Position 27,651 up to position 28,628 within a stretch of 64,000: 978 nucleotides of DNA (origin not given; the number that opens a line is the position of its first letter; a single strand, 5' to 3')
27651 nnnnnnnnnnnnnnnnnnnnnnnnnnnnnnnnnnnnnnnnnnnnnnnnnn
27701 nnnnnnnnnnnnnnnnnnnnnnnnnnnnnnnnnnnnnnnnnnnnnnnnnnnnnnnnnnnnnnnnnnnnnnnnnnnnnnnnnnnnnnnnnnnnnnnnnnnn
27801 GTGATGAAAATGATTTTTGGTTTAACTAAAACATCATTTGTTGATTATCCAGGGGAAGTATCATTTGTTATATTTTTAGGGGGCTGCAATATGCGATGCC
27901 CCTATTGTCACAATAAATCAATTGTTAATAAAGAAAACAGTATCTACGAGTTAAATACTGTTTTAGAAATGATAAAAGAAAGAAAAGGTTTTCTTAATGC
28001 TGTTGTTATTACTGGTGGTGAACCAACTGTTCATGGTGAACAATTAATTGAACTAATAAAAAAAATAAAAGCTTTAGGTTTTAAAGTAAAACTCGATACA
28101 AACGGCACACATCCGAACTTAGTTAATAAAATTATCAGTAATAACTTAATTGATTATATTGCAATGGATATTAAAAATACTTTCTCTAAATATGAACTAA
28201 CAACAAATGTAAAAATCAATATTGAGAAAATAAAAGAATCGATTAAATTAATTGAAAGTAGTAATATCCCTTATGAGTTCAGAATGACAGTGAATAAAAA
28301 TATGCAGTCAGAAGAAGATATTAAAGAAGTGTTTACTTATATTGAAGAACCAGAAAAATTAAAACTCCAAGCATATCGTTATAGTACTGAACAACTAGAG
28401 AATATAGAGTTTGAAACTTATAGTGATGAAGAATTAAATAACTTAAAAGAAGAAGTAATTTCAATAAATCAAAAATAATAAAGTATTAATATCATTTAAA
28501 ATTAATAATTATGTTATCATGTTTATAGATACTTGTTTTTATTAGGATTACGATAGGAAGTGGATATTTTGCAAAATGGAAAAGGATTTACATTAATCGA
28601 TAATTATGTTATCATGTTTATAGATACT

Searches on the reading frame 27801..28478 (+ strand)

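Call 61: search_protein_families(library=pfam, proteins=[window:27801-28478:+], max_evalue=0.000001)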
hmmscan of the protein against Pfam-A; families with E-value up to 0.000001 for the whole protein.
window:27801-28478:+ (225 aa): 2 families
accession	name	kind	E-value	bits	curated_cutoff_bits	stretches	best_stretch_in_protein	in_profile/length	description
PF04055.27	Radical_SAM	-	3.8e-21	76.4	29.5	1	23-179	1-164/166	Radical SAM superfamily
PF13353.11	Fer4_12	-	2.4e-12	47.7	22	1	20-136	6-125/137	4Fe-4S single cluster domain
